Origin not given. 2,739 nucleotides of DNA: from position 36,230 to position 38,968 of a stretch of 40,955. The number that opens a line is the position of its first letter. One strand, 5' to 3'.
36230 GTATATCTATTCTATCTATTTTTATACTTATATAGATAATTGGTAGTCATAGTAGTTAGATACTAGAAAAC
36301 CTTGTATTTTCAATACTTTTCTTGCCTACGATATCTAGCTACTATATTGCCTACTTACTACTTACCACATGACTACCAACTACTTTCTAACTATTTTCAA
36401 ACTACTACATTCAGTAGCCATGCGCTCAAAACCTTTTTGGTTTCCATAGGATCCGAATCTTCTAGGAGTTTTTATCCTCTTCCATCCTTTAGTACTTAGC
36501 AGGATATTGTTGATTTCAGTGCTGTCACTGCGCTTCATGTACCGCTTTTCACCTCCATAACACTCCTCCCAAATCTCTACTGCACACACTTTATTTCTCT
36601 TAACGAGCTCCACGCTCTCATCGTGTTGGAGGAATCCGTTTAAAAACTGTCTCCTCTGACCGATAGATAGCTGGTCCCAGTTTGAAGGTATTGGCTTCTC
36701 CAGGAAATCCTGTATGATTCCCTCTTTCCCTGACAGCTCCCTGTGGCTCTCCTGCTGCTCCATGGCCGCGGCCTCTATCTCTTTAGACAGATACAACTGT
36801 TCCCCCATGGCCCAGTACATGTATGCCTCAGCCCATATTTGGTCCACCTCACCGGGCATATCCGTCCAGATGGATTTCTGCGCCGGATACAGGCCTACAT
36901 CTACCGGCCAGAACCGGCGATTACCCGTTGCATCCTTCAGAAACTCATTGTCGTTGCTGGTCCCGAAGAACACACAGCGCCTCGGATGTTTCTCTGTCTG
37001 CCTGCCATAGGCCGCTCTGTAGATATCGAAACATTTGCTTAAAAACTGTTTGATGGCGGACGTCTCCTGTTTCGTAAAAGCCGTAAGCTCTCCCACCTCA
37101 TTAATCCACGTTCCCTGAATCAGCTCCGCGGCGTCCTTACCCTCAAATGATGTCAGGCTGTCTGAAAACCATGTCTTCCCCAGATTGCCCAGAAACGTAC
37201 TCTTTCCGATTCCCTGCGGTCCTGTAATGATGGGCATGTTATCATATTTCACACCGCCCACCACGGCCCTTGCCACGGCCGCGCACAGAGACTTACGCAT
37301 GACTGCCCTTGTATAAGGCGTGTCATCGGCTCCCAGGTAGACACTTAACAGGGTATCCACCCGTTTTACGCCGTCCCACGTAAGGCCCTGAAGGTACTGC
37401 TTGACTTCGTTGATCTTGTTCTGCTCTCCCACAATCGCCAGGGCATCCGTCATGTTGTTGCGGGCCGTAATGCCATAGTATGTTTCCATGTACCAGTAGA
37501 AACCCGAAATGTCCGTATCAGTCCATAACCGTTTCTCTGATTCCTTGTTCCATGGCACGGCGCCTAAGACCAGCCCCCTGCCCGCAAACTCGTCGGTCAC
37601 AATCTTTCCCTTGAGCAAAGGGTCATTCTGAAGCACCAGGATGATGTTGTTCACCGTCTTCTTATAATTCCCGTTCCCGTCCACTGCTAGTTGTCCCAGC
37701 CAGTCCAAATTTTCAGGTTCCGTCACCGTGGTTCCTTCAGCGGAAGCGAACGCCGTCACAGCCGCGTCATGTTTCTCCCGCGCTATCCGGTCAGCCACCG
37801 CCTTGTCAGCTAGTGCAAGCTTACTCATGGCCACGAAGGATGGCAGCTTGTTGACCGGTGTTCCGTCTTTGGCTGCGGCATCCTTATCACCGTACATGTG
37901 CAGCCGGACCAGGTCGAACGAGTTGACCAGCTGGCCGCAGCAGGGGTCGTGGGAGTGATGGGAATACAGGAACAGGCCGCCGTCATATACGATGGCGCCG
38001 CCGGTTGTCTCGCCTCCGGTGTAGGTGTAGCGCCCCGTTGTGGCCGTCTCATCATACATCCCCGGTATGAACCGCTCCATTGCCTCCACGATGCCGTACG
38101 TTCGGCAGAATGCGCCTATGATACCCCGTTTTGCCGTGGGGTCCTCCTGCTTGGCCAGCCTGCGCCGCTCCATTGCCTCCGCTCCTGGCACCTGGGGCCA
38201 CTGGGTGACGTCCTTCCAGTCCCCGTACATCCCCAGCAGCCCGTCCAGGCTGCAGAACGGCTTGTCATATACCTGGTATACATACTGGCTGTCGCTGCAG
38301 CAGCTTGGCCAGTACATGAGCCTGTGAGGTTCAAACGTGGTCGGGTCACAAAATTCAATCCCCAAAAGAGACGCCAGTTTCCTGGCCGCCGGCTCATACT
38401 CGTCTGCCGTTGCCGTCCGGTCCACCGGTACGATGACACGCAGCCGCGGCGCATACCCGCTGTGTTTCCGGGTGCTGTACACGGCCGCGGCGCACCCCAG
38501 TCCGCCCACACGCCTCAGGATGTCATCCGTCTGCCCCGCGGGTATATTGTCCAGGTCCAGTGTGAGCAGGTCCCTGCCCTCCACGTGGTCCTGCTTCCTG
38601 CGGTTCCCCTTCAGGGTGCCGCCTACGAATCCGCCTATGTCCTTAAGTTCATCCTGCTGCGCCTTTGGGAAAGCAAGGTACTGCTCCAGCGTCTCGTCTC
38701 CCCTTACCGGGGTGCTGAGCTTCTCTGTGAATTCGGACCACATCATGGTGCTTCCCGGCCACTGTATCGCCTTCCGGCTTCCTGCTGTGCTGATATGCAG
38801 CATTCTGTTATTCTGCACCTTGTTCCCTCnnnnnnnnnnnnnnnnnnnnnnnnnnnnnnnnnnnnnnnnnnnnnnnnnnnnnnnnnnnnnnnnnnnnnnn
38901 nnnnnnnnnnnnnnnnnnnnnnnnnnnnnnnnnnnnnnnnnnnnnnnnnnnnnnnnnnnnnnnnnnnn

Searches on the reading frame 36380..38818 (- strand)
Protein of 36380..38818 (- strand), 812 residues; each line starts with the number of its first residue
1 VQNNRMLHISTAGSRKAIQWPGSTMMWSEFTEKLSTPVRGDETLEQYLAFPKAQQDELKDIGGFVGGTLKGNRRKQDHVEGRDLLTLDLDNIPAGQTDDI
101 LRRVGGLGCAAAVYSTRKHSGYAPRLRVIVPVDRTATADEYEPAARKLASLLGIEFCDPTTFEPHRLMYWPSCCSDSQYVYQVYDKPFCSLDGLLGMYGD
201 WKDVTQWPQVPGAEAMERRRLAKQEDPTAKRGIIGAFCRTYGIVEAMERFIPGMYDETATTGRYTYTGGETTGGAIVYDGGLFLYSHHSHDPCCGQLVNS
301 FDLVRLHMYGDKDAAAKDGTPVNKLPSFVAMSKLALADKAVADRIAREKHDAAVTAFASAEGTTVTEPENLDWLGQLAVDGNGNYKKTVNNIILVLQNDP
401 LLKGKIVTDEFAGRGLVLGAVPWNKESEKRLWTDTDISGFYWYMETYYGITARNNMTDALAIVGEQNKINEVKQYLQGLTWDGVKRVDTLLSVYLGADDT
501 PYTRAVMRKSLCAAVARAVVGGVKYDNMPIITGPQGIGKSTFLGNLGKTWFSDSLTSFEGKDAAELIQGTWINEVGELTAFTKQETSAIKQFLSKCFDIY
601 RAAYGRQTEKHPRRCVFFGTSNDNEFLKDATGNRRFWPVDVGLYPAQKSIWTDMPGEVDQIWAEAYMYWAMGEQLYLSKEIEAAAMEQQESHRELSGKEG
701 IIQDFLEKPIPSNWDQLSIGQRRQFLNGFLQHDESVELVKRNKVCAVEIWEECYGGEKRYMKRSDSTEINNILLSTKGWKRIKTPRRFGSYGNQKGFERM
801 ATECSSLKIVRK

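Call 40: search_protein_families(library=pfam, proteins=[window:36380-38818:-], max_evalue=0.001)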
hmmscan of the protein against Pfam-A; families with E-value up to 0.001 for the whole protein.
window:36380-38818:- (812 aa): 2 families
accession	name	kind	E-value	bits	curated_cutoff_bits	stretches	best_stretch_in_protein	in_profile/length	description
PF05272.17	VapE-like_dom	-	2e-77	260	25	1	476-693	1-216/217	Virulence-associated protein E-like domain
PF19263.5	DUF5906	-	1.5e-06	29.3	27.6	1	532-635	2-114/114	Family of unknown function (DUF5906)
